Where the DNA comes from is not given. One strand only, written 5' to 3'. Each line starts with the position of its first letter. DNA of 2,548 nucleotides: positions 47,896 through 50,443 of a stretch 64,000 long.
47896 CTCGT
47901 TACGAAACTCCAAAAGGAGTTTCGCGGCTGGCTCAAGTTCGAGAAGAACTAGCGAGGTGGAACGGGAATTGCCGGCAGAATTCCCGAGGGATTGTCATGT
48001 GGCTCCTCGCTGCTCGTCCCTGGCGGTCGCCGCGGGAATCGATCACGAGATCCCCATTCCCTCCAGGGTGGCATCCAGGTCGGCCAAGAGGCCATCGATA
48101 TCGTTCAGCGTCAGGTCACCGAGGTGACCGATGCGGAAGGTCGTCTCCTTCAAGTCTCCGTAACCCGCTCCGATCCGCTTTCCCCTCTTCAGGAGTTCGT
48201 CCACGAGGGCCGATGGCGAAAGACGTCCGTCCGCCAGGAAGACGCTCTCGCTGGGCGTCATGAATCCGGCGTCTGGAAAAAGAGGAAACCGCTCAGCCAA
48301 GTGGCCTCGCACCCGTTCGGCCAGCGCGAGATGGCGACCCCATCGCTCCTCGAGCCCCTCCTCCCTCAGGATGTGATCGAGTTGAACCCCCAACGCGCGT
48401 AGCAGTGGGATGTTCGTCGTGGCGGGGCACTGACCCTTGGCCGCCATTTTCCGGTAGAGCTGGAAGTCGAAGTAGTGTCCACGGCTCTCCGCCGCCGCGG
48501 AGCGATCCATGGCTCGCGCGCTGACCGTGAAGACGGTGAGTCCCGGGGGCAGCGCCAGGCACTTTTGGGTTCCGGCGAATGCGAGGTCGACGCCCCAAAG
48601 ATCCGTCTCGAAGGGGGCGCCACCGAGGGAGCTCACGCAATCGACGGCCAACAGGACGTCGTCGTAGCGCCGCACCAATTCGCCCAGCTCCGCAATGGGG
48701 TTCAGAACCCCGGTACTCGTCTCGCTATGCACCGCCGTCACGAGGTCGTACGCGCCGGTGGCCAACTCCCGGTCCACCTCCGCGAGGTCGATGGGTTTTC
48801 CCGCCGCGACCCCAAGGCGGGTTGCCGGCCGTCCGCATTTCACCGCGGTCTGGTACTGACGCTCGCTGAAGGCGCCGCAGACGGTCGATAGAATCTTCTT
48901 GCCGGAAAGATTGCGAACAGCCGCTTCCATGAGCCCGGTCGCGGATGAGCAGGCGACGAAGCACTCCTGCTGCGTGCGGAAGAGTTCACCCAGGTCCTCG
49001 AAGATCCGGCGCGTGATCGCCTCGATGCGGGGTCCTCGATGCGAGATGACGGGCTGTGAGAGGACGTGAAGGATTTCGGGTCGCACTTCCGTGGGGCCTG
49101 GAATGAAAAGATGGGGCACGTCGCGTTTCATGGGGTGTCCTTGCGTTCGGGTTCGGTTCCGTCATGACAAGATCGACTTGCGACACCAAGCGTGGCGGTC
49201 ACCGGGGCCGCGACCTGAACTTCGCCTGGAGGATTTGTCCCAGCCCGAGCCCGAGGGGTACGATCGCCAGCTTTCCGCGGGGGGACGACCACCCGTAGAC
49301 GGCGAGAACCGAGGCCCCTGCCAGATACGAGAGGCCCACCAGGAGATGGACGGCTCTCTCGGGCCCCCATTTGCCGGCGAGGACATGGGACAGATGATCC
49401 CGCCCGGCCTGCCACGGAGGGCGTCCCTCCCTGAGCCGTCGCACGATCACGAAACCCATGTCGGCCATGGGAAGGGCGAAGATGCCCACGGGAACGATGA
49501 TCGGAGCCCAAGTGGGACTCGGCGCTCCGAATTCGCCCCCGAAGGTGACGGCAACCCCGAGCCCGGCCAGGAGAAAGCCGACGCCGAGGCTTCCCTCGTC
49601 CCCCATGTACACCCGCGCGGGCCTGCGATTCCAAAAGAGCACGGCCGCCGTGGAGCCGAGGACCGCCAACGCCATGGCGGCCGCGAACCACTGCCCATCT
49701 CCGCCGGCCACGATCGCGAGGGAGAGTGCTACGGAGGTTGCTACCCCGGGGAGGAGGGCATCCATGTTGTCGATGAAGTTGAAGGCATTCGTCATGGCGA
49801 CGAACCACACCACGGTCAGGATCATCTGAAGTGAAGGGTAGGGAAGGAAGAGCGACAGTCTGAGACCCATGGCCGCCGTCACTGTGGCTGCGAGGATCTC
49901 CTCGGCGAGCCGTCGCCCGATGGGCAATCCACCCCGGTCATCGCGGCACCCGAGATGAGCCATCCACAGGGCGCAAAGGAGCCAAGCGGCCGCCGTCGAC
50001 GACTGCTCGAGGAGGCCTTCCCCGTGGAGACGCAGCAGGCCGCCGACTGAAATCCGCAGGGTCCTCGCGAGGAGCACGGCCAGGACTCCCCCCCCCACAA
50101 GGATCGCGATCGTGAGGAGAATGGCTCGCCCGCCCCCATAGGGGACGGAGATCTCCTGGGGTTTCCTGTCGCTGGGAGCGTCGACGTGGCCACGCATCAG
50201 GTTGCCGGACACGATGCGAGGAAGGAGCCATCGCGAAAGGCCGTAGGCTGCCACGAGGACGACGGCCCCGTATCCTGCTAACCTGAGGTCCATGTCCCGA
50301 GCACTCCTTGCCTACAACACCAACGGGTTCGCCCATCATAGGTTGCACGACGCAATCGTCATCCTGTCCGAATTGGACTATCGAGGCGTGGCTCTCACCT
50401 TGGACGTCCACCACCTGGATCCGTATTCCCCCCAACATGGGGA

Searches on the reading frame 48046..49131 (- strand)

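Call 81: search_protein_families(library=pfam, proteins=[window:48046-49131:-], max_evalue=0.00001)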
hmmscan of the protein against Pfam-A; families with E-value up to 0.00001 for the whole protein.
window:48046-49131:- (362 aa): 1 family
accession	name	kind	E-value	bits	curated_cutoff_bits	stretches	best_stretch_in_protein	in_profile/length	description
PF00266.25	Aminotran_5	-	1.3e-19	70.8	21.5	1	30-280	35-293/371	Aminotransferase class-V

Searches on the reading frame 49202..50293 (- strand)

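Call 81: search_protein_families(library=pfam, proteins=[window:49202-50293:-], max_evalue=0.00001)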
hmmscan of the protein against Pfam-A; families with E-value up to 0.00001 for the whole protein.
window:49202-50293:- (364 aa): 1 family
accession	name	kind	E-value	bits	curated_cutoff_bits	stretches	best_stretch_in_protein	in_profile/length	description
PF00953.26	Glycos_transf_4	-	5.5e-26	91.9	27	1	103-248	3-158/160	Glycosyl transferase family 4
